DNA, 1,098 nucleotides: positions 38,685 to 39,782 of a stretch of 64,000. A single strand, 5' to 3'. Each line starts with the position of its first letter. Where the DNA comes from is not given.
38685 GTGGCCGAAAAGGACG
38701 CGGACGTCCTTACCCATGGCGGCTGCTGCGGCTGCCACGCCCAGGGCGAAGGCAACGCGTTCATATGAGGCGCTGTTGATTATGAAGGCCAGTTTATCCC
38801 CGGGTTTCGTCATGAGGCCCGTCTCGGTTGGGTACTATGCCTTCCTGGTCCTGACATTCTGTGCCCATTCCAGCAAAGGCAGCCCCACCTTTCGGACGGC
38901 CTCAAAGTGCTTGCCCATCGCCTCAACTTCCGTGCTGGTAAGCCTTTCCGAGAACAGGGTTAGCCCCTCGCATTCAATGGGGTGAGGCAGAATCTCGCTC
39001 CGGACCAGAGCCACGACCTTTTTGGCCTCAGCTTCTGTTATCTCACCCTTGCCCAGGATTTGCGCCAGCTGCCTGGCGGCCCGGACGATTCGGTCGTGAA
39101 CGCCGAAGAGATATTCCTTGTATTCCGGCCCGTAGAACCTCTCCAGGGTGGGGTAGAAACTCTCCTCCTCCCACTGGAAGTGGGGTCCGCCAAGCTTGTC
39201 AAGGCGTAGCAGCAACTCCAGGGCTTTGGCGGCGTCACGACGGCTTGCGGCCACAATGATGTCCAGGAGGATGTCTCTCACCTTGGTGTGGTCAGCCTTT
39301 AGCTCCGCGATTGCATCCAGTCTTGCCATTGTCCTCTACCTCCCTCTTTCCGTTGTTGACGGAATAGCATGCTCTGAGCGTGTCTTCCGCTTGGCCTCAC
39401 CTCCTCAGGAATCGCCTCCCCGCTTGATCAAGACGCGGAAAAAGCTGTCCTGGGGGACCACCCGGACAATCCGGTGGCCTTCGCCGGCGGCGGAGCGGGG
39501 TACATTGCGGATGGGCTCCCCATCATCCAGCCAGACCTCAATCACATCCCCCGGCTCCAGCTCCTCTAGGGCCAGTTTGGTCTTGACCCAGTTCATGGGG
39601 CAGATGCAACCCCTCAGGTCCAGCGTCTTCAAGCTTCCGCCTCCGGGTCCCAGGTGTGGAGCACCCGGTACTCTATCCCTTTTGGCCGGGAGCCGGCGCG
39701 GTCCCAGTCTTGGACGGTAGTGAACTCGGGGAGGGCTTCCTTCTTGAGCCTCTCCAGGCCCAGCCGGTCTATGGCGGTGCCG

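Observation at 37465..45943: Extended sulfur-assimilation and protein-thiocarboxylate cluster: Rrf2-cysK-cysM-moeB-cysO(GG+SGS) | TauE-cysH-sulfite reductase-tusA-hemerythrin-dsrE-SCP2-JAMM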

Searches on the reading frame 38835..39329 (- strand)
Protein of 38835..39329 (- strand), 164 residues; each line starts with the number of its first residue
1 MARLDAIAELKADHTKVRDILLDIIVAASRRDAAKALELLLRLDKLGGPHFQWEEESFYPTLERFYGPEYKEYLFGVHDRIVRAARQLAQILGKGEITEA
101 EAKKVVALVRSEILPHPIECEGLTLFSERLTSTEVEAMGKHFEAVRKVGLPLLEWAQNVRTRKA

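Call 3: search_protein_families(library=pfam, proteins=[window:38835-39329:-], max_evalue=0.01)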
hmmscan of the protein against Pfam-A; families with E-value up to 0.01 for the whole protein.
window:38835-39329:- (164 aa): 1 family
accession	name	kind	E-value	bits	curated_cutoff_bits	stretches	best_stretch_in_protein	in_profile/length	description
PF01814.28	Hemerythrin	-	6.1e-10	40.1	25.3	1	6-102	2-101/127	Hemerythrin HHE cation binding domain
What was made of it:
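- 38835..39329 (-): Hemerythrin-like (HHE) protein, first member of the trio. PF01814 scores 6.1e-10 (call 3).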

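Call 5: search_protein_families(library=ncbifam, proteins=[window:38835-39329:-], max_evalue=0.001)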
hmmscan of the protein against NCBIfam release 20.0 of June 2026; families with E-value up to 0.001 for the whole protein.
window:38835-39329:- (164 aa): 1 family
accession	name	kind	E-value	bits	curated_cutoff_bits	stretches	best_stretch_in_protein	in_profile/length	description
NF053874.1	persist_PA2171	equivalog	2e-07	30.9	190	1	5-147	2-145/157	PA2171 family ribosome-binding persister protein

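Call 37: search_solved_structures(query=window:38835-39329:-, max_evalue=1, show_alignments=2)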
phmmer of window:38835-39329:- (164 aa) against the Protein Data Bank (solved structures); distinct sequences matched with E-value up to 1: 4.
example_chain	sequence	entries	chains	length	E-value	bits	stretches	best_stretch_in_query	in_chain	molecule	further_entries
2awc_A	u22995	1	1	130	0.033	17.6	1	9-60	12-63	hemerythrin-like domain protein DcrH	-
2avk_A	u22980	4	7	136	0.037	17.4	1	9-60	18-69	hemerythrin-like domain protein DcrH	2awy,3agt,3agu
3waq_A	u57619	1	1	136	0.038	17.4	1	9-60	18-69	Hemerythrin-like domain protein DcrH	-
3whn_A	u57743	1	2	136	0.04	17.3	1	9-60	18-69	Hemerythrin-like domain protein DcrH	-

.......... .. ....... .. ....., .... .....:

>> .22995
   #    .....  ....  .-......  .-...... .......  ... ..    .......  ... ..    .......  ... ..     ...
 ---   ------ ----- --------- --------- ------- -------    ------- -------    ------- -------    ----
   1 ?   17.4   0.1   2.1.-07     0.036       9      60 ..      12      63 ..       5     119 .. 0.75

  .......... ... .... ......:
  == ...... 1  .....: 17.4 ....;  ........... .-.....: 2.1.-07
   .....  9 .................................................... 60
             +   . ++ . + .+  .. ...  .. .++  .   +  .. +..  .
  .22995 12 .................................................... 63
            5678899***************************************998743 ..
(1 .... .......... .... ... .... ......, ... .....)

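Call 66: find_homologous_proteins(query=window:38835-39329:-)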
Query window:38835-39329:- (164 aa): 97 proteins with E <= 0.001 among 325 candidates.
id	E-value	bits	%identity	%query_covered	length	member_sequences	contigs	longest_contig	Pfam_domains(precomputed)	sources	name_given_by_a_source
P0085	2.6e-100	351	99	100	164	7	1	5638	PF01814.29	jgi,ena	-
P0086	1.1e-96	339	96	100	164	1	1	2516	PF01814.29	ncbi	-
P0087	6.3e-94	330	93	99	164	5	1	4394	PF01814.29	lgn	-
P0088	2.9e-90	318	88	100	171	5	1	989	PF01814.29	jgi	-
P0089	1.3e-80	287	79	99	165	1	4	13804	PF01814.29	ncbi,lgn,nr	ncbi:MAG: hemerythrin domain-containing protein [Chloroflexi bacterium]|nr:hemerythrin domain-contai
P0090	1.9e-79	283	79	99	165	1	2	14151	PF01814.29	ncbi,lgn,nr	ncbi:MAG: hemerythrin domain-containing protein [Chloroflexi bacterium]|nr:hemerythrin domain-contai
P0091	2.6e-78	279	77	100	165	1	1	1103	PF01814.29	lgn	-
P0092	6.7e-78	278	76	99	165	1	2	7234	PF01814.29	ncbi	-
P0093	1.6e-76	274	77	99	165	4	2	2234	PF01814.29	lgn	-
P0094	2.1e-76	273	77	99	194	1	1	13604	PF01814.29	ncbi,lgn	-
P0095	2.9e-76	273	76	100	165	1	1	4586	PF01814.29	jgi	-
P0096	4.3e-76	272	76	99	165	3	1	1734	PF01814.29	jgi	jgi:hypothetical protein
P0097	7.9e-75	268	74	99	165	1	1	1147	PF01814.29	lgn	-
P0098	6.0e-74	265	74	99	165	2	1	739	PF01814.29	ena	-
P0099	2.7e-73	263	71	99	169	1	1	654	PF01814.29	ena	-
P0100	4.0e-72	259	73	98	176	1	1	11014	PF01814.29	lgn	-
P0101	2.6e-71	257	72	99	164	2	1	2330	PF01814.29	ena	-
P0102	1.5e-61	225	64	99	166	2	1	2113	PF01814.29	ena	-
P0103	1.8e-61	225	64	100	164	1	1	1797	PF01814.29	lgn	-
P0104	4.8e-61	223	62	100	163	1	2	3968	PF01814.29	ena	-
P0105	1.0e-60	222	63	99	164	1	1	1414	PF01814.29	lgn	-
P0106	1.4e-59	219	59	99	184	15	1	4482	PF01814.29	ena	-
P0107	2.1e-59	218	60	100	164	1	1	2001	PF01814.29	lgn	-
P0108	4.9e-59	217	59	99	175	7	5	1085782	PF01814.29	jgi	jgi:hypothetical protein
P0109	7.2e-59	216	60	100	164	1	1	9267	PF01814.29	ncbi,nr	ncbi:MAG: hemerythrin domain-containing protein [Chloroflexi bacterium]|nr:hemerythrin domain-contai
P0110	1.8e-58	215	57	99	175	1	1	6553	PF01814.29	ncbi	-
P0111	1.9e-58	215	58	100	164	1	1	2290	PF01814.29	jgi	jgi:hypothetical protein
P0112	2.5e-58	215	61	98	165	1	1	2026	PF01814.29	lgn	-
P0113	3.6e-58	214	59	99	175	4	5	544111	PF01814.29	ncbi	ncbi:MAG: hemerythrin domain-containing protein [Nitrososphaerales archaeon]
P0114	4.6e-58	214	61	98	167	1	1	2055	PF01814.29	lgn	-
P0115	4.6e-58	214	59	100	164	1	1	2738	PF01814.29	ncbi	-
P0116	4.7e-58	214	60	98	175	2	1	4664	PF01814.29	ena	-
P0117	5.6e-58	213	58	99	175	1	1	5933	PF01814.29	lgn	-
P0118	8.2e-58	213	57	100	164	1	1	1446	PF01814.29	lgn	-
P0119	2.1e-57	212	58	98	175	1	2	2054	PF01814.29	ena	-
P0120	1.1e-56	209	56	98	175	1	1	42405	PF01814.29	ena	-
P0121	1.3e-56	209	61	98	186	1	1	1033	PF01814.29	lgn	-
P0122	2.8e-56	208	57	100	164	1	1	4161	PF01814.29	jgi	-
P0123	2.9e-56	208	56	98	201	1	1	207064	PF01814.29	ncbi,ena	-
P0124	3.8e-56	207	59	98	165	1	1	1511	PF01814.29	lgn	-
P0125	9.4e-56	206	56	98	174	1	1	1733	PF01814.29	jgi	jgi:hypothetical protein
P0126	2.0e-55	205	55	99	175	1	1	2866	PF01814.29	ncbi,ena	-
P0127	2.1e-55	205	55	96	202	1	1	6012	PF01814.29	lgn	-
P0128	2.5e-55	205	56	99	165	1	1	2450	PF01814.29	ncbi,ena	-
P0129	3.0e-55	205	57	99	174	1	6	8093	PF01814.29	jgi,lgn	jgi:hypothetical protein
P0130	4.1e-55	204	55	98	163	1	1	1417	PF01814.29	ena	-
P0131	4.2e-55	204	58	98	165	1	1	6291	PF01814.29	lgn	-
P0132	4.9e-55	204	53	98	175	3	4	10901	PF01814.29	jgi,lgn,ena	-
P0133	6.9e-55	203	54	98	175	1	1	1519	PF01814.29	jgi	-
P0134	1.7e-54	202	58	99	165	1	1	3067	PF01814.29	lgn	-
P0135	4.1e-54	201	57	98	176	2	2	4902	PF01814.29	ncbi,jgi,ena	-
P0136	4.6e-54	201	57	98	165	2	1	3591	PF01814.29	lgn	-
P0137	5.3e-54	200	55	99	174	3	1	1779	PF01814.29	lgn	-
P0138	1.1e-53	199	53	99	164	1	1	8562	PF01814.29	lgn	-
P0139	1.2e-53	199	54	98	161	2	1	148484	PF01814.29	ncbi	-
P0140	1.3e-53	199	54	99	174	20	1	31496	PF01814.29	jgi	-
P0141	1.4e-53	199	54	99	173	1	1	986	PF01814.29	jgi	jgi:hypothetical protein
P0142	1.5e-53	199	55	98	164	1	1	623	PF01814.29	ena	-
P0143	1.6e-53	199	55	99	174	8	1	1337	PF01814.29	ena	-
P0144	1.7e-53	199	56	100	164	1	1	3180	PF01814.29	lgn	-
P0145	2.0e-53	199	52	98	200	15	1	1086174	PF01814.29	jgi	-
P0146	2.2e-53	198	54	99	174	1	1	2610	PF01814.29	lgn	-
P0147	5.7e-53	197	54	99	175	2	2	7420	PF01814.29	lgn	-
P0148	8.4e-53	197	52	98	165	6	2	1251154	PF01814.29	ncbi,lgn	ncbi:MAG: hemerythrin domain-containing protein [Nitrososphaerota archaeon]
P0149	9.5e-53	196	54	99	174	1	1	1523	PF01814.29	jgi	jgi:hypothetical protein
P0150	1.6e-52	196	52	99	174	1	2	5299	PF01814.29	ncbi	-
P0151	2.4e-52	195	53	98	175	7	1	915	PF01814.29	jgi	-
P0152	2.6e-52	195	56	100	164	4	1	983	PF01814.29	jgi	jgi:hemerythrin-like domain-containing protein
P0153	2.9e-52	195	51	98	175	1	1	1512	PF01814.29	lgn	-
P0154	3.8e-52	194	53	98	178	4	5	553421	PF01814.29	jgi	jgi:hemerythrin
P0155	4.0e-52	194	53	98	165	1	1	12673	PF01814.29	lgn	-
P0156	5.7e-52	194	56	98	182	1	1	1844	PF01814.29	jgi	jgi:hypothetical protein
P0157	5.9e-52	194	51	98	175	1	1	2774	PF01814.29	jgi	jgi:hemerythrin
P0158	6.8e-52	194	53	98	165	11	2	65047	PF01814.29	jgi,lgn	jgi:DNA-binding PadR family transcriptional regulator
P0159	7.2e-52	194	52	99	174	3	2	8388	PF01814.29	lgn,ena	-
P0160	1.7e-51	192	54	98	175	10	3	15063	PF01814.29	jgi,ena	jgi:polyhydroxyalkanoate synthesis regulator phasin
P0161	2.1e-51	192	54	94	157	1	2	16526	PF01814.29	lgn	-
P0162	2.2e-51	192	54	99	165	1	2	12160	PF01814.29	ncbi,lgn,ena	-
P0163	3.6e-51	191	57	96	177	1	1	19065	PF01814.29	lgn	-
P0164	4.5e-51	191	54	99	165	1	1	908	PF01814.29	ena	-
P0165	4.7e-51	191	52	96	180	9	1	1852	PF01814.29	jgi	jgi:hypothetical protein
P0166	5.3e-51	191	53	99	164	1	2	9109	PF01814.29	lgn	-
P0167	8.7e-51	190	54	100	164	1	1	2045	PF01814.29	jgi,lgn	-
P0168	1.6e-50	189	52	100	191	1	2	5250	PF01814.29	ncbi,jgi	-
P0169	4.1e-50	188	54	99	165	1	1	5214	PF01814.29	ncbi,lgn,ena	-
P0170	1.3e-49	186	51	100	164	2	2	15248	PF01814.29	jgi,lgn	-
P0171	3.5e-49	185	49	98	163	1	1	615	PF01814.29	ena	-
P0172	4.6e-49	184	52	100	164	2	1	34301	PF01814.29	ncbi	-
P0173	1.4e-48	183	53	100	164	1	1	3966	PF01814.29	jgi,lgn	-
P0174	2.9e-48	182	51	100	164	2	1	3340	PF01814.29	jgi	-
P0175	4.8e-48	181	51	100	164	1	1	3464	PF01814.29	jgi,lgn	-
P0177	2.3e-47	179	62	79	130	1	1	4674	PF01814.29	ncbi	ncbi:MAG: hemerythrin domain-containing protein, partial [Nitrososphaerales archaeon]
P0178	1.9e-44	169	48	100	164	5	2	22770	PF01814.29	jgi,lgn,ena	jgi:uncharacterized protein Yka (UPF0111/DUF47 family)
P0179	1.0e-43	167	54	84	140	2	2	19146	PF01814.29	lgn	-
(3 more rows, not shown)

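Call 67: find_encoding_contigs(protein=P0113, flank=8000, max_places=2)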
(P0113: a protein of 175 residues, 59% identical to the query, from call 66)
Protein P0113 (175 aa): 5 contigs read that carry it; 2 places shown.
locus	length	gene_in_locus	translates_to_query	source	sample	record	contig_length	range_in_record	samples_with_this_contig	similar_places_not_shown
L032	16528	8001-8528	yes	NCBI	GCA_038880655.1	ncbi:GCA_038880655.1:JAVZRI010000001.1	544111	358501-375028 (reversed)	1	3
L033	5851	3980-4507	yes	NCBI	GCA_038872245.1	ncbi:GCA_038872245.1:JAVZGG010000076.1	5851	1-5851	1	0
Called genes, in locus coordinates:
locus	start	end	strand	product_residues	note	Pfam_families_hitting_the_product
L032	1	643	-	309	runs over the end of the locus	PF08271:Zn_Ribbon_TF, PF00382:TFIIB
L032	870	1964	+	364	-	PF04014:MazE_antitoxin, PF01895:PhoU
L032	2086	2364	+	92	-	-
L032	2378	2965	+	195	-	-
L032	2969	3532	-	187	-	PF06941:NT5C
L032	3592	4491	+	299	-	PF07934:OGG_N, PF00730:HhH-GPD (weak)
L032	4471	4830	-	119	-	PF01294:Ribosomal_L13e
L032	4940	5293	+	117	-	PF14464:Prok-JAB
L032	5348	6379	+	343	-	PF00899:ThiF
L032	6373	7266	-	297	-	PF00294:PfkB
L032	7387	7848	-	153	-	PF13279:4HBT_2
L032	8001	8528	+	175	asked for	PF01814:Hemerythrin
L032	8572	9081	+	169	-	-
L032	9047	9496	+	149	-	PF02635:DsrE (weak), PF13686:DrsE_2 (faint)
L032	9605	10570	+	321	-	PF08271:Zn_Ribbon_TF, PF00382:TFIIB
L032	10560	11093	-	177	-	-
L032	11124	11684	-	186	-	PF22769:DCD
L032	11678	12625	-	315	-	PF02517:Rce1-like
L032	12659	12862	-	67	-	-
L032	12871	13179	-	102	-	PF01253:SUI1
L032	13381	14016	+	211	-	-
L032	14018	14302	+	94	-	PF14947:HTH_45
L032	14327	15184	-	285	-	PF01408:GFO_IDH_MocA (weak), PF03446:NAD_binding_2 (weak), PF03807:F420_oxidored, PF02153:PDH_N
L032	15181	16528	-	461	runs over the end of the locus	PF01817:CM_2, PF00155:Aminotran_1_2, PF00266:Aminotran_5, PF01053:Cys_Met_Meta_PP, PF01212:Beta_elim_lyase (weak), PF01041:DegT_DnrJ_EryC1 (weak)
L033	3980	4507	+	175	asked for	PF01814:Hemerythrin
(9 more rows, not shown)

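Call 68: find_encoding_contigs(protein=P0148, flank=8000, max_places=2)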
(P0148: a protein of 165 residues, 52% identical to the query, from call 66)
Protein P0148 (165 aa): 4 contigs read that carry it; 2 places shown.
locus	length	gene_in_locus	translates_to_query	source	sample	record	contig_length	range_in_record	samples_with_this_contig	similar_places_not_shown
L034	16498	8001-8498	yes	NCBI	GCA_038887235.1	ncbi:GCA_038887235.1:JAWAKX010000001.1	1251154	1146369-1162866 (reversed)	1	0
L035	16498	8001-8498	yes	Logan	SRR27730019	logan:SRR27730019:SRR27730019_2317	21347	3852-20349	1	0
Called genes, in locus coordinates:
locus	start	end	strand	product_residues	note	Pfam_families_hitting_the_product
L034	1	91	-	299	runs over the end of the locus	PF12911:OppC_N, PF00528:BPD_transp_1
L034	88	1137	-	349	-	PF19300:BPD_transp_1_N, PF00528:BPD_transp_1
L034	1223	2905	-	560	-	PF00496:SBP_bac_5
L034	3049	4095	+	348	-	PF26233:NicX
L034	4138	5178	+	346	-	PF26233:NicX, PF02073:Peptidase_M29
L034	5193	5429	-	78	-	PF01037:AsnC_trans_reg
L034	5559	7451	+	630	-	PF00324:AA_permease, PF13520:AA_permease_2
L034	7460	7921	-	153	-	-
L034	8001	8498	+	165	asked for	PF01814:Hemerythrin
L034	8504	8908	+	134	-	PF02635:DsrE, PF13686:DrsE_2 (weak)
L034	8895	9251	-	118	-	PF01381:HTH_3 (faint)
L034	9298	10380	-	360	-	PF00899:ThiF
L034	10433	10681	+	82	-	PF01206:TusA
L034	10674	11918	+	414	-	PF00266:Aminotran_5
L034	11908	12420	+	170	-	PF01592:NifU_N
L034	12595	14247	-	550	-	PF01656:CbiA (faint), PF06418:CTP_synth_N, PF00117:GATase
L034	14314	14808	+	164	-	PF01325:Fe_dep_repress (weak), PF02742:Fe_dep_repr_C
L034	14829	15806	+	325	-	PF01297:ZnuA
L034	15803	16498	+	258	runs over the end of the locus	PF02463:SMC_N, PF13175:AAA_15 (weak), PF13476:AAA_23, PF00005:ABC_tran, PF13304:AAA_21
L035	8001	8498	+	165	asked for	PF01814:Hemerythrin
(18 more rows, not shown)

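Call 72: find_encoding_contigs(protein=P0123, flank=8000, max_places=1)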
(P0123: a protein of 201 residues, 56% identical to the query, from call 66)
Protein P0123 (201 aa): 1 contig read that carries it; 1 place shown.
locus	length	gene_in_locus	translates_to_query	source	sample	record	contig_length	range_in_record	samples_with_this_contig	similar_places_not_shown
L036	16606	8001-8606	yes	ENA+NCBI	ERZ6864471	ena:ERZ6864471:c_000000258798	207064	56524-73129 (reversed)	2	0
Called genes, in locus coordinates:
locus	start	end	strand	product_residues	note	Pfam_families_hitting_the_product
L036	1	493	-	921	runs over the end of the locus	PF04068:Fer4_RLI, PF00005:ABC_tran, PF02463:SMC_N (faint), PF13175:AAA_15 (faint), PF13304:AAA_21 (faint), PF20720:nSTAND3 (faint), PF00005:ABC_tran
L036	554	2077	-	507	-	PF02789:Peptidase_M17_N, PF00883:Peptidase_M17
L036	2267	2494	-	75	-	PF01037:AsnC_trans_reg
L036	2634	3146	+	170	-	-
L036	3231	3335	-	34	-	-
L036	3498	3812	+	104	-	PF01588:tRNA_bind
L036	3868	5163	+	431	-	PF01336:tRNA_anti-codon, PF00152:tRNA-synt_2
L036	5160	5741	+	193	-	PF05175:MTS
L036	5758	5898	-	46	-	-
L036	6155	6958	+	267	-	PF01925:TauE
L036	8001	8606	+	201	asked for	PF01814:Hemerythrin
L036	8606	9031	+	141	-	PF02635:DsrE, PF13686:DrsE_2 (faint)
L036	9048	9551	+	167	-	PF02036:SCP2 (faint)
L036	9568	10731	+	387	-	PF00291:PALP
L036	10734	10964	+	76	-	PF01206:TusA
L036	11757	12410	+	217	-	-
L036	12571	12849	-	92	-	-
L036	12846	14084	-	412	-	PF00155:Aminotran_1_2, PF00266:Aminotran_5, PF01041:DegT_DnrJ_EryC1 (weak), PF01212:Beta_elim_lyase, PF01053:Cys_Met_Meta_PP (weak)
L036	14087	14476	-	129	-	PF01592:NifU_N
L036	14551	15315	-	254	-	PF00266:Aminotran_5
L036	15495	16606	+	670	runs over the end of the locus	-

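Call 79: predict_structure(alignment_id=A4)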
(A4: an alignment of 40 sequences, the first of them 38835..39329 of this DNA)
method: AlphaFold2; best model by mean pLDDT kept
length: 164 residues; sequences in the alignment: 40
mean_pLDDT: 94.9   pTM: 0.88
mean pLDDT of the five models: 94.9, 94.6, 94.1, 93.7, 93.7
residues with pLDDT >= 90: 148; 70-90: 13; 50-70: 3; < 50: 0
segments of 3 or more residues with pLDDT < 50: none
pLDDT, mean of each block of 10 residues (from residue 1): 82 96 99 99 98 97 96 96 98 97 99 93 91 94 96 95 76
secondary structure, 60 per line:
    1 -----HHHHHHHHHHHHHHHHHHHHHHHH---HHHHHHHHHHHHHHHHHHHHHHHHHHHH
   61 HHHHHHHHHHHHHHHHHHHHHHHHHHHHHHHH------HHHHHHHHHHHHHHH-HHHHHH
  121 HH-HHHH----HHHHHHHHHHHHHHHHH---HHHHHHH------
elements in order: H6-29 H33-92 H99-113 H115-122 H124-127 H132-148 H152-158
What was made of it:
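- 38835..39329 (-): The AF2 model has pLDDT 94.9 and is all-helical (call 79).
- On Hemerythrin/HHE (PF01814): The model is all-helical (call 79).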

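Call 81: fold_search(model_id=the predicted structure, library=pdb)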
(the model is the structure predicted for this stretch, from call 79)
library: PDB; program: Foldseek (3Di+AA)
matches with E <= 10: 165; with E <= 0.001: 0
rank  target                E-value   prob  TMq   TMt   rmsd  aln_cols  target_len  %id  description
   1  2p0n_A                2.7e-01  0.99  0.61  0.62   4.2       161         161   20  NMB1532 protein from Neisseria meningitidis, unknown function (released 2007-03-27)
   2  2avk                  5.4e-01  0.25  0.24  0.29  14.1       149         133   21  met-azido-DcrH-Hr (released 2006-08-08)
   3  3waq                  5.7e-01  0.44  0.29  0.35  12.4       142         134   18  Hemerythrin-like domain of DcrH I119E mutant (met) (released 2014-03-19)
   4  6egc                  9.4e-01  0.30  0.33  0.35   8.7       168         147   17  Single-chain version of 2L4HC2_23 (PDB 5J0K) (released 2019-05-29)
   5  9bj5_D                9.9e-01  0.28  0.30  0.33  11.1       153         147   13  Crystal structure of the HEPN family member AbiV (P212121 space group) (released 2025-08-13)
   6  9bj7_G                9.9e-01  0.25  0.32  0.32  12.7       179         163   13  Crystal structure of the N-terminal truncated AbiV (residues 24-201) (released 2025-08-13)
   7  9bj7_B                1.1e+00  0.28  0.32  0.34  11.5       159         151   12  Crystal structure of the N-terminal truncated AbiV (residues 24-201) (released 2025-08-13)
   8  9n0k_A                1.3e+00  0.20  0.26  0.33  14.9       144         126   15  Crystal structure of KABLE triple mutant (Ile12Phe, Lys14Pro, Leu20Trp) (released 2025-08-20)
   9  8fin_B                1.3e+00  0.09  0.22  0.21  18.5       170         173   17  Multi-state design of two-state switchable hinge proteins (released 2023-08-16)
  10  5jr9_B                1.5e+00  0.23  0.34  0.31  17.2       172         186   13  Crystal structure of apo-NeC3PO (released 2016-09-28)
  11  9bj7_V                1.5e+00  0.38  0.36  0.39  12.1       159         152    9  Crystal structure of the N-terminal truncated AbiV (residues 24-201) (released 2025-08-13)
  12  5jr9_A                1.5e+00  0.20  0.33  0.30  17.3       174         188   14  Crystal structure of apo-NeC3PO (released 2016-09-28)
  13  5jre_B                1.6e+00  0.21  0.34  0.31  18.0       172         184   12  Crystal structure of NeC3PO in complex with ssDNA. (released 2016-09-28)
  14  9bj7_F                1.7e+00  0.21  0.32  0.33  10.9       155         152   14  Crystal structure of the N-terminal truncated AbiV (residues 24-201) (released 2025-08-13)
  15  9bj5_C                1.7e+00  0.21  0.34  0.35  11.0       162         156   12  Crystal structure of the HEPN family member AbiV (P212121 space group) (released 2025-08-13)
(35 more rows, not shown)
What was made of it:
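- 38835..39329 (-): The top fold hit is the hemerythrin-like protein 2p0n, at a non-significant E-value (call 81).
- On Hemerythrin/HHE (PF01814): The best fold hits (2p0n, DcrH, FBXL5-Hr) have E>=0.27 (call 81).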

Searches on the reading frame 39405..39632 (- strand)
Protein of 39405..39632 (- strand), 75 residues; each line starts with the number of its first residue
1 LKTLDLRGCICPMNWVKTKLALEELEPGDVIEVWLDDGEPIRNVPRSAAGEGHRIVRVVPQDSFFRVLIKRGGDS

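Call 3: search_protein_families(library=pfam, proteins=[window:39405-39632:-], max_evalue=0.01)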
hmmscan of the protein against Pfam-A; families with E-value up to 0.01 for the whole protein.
window:39405-39632:- (75 aa): 1 family
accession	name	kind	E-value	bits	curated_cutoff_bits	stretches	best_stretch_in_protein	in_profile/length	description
PF01206.22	TusA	-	1.3e-22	79.8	28.6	1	2-71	1-70/70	Sulfurtransferase TusA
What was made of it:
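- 39405..39632 (-): TusA/SirA-like sulfur carrier. Pfam TusA scores 1.3e-22 (call 3).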

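Call 5: search_protein_families(library=ncbifam, proteins=[window:39405-39632:-], max_evalue=0.001)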
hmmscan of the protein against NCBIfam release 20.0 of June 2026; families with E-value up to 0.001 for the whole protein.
window:39405-39632:- (75 aa): 4 families
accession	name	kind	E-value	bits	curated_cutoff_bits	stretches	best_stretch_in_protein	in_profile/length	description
NF008242.0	PRK11018.1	equivalog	4.5e-12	45.5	79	1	3-71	10-78/78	sulfurtransferase-like selenium metabolism protein YedF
TIGR03527.1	selenium_YedF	equivalog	3.1e-06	27.2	110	1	4-72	1-69/194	sulfurtransferase-like selenium metabolism protein YedF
NF041048.1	TusA_like_YeeD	exception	8.4e-06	25.4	147.5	1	2-56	2-56/72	thiosulfate utilization sulfurtransferase TsuB/YeeD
NF001423.0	PRK00299.1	equivalog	0.00027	20.7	78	1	2-72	10-80/82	sulfurtransferase TusA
